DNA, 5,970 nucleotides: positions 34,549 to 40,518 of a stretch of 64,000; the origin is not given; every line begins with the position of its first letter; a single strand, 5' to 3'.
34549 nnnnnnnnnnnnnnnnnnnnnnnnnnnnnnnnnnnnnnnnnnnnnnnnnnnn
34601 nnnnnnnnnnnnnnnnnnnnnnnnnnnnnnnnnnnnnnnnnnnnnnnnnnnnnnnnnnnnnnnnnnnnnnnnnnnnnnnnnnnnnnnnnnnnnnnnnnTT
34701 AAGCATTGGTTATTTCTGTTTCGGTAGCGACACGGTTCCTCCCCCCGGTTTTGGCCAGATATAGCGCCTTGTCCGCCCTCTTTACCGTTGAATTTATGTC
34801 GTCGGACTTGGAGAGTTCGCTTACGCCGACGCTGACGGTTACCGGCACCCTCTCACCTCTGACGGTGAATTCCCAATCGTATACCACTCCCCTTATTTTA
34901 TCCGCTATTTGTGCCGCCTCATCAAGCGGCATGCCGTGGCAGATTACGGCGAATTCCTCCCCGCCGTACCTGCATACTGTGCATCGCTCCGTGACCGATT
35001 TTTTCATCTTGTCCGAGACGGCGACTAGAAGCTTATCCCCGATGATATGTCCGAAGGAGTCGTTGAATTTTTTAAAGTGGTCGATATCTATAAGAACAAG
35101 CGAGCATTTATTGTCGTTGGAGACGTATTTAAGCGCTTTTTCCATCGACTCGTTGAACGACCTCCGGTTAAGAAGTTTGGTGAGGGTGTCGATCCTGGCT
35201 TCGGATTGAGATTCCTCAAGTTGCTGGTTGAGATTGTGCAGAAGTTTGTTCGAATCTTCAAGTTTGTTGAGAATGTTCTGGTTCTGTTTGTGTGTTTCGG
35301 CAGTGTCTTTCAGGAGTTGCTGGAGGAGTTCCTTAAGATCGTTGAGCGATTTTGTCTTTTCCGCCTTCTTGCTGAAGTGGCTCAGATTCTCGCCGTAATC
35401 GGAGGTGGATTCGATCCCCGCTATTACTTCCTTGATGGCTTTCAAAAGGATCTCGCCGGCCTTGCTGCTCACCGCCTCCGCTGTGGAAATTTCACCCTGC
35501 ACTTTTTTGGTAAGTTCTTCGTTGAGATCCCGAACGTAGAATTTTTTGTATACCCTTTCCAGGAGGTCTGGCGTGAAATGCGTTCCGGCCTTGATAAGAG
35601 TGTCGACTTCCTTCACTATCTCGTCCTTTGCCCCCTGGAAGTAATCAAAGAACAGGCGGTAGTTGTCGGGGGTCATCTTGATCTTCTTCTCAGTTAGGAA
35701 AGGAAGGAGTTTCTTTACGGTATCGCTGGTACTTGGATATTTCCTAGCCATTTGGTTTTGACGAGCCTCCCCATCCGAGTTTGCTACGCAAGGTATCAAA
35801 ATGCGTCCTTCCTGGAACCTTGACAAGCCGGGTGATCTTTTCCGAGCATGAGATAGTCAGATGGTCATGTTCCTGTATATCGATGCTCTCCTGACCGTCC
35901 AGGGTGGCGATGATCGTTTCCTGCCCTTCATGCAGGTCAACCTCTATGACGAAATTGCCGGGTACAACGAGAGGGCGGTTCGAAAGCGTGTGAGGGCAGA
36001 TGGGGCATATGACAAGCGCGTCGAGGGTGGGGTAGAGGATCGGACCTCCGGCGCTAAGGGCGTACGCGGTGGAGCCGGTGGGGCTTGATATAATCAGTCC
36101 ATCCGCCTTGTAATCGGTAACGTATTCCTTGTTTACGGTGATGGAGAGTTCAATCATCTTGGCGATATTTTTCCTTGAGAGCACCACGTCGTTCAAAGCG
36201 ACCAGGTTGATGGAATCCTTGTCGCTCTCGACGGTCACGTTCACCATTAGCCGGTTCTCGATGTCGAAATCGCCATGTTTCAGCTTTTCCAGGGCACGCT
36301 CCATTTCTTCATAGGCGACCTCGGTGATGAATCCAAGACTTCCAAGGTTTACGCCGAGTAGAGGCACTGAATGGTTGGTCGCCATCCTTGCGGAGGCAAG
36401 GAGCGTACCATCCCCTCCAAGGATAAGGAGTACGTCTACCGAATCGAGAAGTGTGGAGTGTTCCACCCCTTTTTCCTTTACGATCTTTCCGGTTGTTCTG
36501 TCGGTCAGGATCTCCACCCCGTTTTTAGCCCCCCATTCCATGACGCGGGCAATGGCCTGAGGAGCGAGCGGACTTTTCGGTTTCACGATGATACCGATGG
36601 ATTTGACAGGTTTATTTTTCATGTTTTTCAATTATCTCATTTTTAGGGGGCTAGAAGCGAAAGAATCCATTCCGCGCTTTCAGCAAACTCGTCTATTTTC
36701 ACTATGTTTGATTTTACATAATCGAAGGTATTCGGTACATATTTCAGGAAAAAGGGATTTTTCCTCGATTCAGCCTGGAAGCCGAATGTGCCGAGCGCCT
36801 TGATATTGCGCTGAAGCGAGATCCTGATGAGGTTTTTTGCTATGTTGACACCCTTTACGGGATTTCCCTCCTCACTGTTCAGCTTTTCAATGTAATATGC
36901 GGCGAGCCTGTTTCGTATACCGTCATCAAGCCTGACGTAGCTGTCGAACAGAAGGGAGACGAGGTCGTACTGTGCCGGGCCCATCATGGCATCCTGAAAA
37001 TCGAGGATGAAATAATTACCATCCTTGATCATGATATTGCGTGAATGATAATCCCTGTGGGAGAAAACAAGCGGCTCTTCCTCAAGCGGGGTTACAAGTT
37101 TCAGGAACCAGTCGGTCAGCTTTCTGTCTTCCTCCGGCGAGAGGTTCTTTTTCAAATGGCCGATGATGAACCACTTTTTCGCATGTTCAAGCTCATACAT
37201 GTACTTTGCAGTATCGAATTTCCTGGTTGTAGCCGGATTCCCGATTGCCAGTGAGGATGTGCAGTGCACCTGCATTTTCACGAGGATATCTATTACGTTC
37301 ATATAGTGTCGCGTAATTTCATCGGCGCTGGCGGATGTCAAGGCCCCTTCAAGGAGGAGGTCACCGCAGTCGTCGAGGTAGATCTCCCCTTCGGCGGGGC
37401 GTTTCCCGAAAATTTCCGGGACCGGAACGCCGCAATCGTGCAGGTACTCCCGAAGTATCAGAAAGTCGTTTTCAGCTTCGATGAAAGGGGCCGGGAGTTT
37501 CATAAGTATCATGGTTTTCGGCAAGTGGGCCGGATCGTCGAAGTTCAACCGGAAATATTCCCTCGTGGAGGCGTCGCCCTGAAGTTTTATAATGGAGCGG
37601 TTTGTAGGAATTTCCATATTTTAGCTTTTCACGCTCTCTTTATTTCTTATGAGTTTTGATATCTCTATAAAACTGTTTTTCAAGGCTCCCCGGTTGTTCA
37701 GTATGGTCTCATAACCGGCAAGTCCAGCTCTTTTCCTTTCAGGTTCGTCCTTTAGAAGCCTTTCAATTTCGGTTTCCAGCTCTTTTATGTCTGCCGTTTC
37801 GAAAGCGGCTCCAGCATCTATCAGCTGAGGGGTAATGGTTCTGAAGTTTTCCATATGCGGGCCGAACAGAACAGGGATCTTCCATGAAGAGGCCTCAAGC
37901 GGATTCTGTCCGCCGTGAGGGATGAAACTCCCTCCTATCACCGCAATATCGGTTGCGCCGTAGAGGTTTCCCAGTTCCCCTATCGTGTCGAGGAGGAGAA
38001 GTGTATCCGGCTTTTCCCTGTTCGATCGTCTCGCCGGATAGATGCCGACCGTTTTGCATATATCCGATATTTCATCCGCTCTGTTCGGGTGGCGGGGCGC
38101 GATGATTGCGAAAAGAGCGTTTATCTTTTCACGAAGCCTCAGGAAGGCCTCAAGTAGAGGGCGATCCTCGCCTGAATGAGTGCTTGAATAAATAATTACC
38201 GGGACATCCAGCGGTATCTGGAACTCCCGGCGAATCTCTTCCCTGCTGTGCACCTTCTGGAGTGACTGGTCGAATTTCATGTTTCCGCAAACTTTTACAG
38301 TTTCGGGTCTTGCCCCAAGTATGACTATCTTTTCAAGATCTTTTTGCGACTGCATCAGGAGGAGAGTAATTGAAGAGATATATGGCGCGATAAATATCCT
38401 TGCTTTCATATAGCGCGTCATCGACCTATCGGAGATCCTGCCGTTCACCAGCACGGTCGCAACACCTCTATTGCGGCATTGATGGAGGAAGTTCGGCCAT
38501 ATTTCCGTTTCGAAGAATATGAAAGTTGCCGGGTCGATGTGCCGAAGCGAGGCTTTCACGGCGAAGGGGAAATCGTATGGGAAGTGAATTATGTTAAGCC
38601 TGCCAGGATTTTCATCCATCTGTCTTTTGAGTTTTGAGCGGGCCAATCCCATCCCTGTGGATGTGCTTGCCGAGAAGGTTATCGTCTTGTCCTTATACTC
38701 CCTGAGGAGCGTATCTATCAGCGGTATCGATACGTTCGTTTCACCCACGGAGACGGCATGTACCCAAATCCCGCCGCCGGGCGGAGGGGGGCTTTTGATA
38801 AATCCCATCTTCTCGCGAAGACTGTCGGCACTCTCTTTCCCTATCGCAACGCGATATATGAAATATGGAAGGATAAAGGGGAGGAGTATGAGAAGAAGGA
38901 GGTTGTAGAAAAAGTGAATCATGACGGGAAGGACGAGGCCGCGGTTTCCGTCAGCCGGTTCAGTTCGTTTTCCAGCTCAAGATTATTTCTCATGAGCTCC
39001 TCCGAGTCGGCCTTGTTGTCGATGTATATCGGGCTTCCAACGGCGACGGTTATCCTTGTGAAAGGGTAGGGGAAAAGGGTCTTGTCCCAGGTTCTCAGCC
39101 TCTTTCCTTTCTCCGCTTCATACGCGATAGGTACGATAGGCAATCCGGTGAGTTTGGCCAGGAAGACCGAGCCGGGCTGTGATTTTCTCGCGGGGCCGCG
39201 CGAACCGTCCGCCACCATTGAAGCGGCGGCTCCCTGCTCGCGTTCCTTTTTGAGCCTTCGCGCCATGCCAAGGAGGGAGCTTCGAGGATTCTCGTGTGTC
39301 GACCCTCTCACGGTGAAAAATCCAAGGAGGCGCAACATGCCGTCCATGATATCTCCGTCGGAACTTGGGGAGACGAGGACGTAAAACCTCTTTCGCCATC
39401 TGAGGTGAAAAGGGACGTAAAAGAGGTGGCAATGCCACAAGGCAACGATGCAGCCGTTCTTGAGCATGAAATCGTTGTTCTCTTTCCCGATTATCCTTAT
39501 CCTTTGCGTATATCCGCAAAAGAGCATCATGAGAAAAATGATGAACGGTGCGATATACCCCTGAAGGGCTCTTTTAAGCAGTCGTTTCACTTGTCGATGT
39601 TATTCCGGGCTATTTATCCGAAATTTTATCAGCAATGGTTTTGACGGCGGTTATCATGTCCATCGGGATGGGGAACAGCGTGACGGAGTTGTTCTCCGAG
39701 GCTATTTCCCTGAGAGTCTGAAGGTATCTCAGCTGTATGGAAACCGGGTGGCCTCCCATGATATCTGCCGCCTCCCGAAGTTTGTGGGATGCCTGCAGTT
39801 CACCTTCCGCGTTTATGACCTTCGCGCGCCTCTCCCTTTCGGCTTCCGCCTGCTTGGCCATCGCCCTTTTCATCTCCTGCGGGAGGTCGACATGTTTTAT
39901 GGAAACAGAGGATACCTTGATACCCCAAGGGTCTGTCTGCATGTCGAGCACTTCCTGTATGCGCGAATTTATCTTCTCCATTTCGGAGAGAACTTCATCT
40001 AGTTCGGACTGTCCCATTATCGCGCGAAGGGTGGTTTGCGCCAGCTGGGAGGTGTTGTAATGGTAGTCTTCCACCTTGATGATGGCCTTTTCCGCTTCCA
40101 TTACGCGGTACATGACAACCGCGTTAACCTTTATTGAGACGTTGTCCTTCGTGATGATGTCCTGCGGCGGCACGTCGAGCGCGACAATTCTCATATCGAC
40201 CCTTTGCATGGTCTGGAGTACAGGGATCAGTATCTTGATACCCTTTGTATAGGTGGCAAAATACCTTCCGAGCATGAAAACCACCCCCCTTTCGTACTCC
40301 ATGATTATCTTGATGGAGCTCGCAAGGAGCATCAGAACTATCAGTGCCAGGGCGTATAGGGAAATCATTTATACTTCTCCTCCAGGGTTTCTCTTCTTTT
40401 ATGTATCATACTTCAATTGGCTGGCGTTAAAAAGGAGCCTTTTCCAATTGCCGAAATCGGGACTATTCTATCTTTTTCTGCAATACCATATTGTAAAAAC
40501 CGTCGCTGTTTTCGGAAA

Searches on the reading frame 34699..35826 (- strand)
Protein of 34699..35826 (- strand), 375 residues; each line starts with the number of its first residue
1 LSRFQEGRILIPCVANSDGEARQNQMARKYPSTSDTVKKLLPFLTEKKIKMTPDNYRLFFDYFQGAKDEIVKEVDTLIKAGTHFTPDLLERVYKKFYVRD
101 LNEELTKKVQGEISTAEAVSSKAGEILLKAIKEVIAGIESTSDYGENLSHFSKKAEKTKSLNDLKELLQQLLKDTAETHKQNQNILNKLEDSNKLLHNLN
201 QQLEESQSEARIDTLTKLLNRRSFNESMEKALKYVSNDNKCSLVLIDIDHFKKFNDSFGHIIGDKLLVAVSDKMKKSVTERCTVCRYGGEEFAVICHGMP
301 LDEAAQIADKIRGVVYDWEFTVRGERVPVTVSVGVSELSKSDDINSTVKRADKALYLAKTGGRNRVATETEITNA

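Call 9: search_protein_families(library=pfam, proteins=[window:34699-35826:-], max_evalue=0.001)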
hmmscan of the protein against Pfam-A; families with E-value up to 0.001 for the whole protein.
window:34699-35826:- (375 aa): 1 family
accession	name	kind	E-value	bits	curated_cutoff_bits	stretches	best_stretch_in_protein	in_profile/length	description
PF00990.26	GGDEF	-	2.5e-42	144.8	23.8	1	211-365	2-161/161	Diguanylate cyclase, GGDEF domain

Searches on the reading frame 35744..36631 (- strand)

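Call 9: search_protein_families(library=pfam, proteins=[window:35744-36631:-], max_evalue=0.001)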
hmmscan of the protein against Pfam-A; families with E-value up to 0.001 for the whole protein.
window:35744-36631:- (295 aa): 2 families
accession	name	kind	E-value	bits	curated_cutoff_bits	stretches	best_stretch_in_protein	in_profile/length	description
PF20143.4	NAD_kinase_C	-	7e-37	126.4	23.7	1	146-271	1-125/126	ATP-NAD kinase C-terminal domain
PF01513.26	NAD_kinase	-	5.3e-18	66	25.5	1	12-122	1-130/130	ATP-NAD kinase N-terminal domain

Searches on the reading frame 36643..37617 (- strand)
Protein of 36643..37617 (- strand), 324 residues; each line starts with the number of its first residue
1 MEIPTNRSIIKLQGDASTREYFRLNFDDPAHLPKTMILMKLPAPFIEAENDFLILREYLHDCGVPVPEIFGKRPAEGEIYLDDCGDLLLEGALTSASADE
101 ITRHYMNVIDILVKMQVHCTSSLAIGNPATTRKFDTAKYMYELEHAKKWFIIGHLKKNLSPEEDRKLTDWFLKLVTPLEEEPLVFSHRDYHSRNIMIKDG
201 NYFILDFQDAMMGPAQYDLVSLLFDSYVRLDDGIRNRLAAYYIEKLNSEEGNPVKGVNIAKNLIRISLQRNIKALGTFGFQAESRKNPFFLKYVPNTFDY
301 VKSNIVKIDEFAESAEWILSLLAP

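Call 9: search_protein_families(library=pfam, proteins=[window:36643-37617:-], max_evalue=0.001)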
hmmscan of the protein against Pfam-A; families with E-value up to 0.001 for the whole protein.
window:36643-37617:- (324 aa): 2 families
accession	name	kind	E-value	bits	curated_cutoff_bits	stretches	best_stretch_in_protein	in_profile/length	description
PF01636.29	APH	-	2.5e-23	83.5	23.2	1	11-243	4-230/239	Phosphotransferase enzyme family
PF02958.26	EcKL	-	3.7e-06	26.9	22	1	165-246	197-285/294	Ecdysteroid kinase-like family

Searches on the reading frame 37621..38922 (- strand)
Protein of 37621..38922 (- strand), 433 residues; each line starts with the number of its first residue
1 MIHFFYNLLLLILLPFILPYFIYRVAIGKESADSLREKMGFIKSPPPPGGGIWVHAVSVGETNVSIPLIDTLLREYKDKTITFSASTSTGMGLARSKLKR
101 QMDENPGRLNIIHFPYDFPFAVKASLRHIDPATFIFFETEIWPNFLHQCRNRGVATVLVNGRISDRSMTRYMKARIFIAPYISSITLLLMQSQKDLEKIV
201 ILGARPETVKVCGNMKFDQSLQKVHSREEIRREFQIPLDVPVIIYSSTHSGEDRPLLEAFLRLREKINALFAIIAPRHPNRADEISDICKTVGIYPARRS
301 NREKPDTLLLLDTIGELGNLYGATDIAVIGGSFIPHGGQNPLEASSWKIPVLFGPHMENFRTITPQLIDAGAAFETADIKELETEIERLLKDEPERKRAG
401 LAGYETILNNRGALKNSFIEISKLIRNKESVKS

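Call 9: search_protein_families(library=pfam, proteins=[window:37621-38922:-], max_evalue=0.001)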
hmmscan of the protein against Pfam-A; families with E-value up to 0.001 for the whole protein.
window:37621-38922:- (433 aa): 2 families
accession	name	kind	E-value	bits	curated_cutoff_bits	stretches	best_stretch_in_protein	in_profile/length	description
PF04413.22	Glycos_transf_N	-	4e-55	186.6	23.9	1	34-219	2-179/179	3-Deoxy-D-manno-octulosonic-acid transferase (kdotransferase)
PF00534.26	Glycos_transf_1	-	1e-06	28.9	26.4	1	227-405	2-171/172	Glycosyl transferases group 1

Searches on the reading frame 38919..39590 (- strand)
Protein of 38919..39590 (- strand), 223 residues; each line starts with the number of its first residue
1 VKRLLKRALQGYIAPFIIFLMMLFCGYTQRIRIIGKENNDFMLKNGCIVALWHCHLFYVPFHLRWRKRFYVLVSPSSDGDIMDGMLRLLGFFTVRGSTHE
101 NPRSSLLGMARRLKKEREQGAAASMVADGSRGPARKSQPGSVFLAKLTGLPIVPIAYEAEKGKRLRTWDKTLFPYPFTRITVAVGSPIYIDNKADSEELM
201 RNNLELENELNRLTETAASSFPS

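Call 9: search_protein_families(library=pfam, proteins=[window:38919-39590:-], max_evalue=0.001)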
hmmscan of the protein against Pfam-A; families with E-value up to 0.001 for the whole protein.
window:38919-39590:- (223 aa): 1 family
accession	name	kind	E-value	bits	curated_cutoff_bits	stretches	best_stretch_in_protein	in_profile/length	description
PF04028.18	DUF374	-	2.2e-15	56.4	26.8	1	65-134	4-69/69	Domain of unknown function (DUF374)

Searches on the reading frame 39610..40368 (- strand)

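Call 9: search_protein_families(library=pfam, proteins=[window:39610-40368:-], max_evalue=0.001)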
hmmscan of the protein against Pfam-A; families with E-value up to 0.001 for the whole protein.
window:39610-40368:- (252 aa): 2 families
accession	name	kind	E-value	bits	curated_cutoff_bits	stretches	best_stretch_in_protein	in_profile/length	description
PF01145.31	Band_7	-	2.6e-36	125.8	23.6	1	21-190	2-175/176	SPFH domain / Band 7 family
PF13421.11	Band_7_1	-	3.5e-05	24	24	1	98-175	129-208/211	SPFH domain-Band 7 family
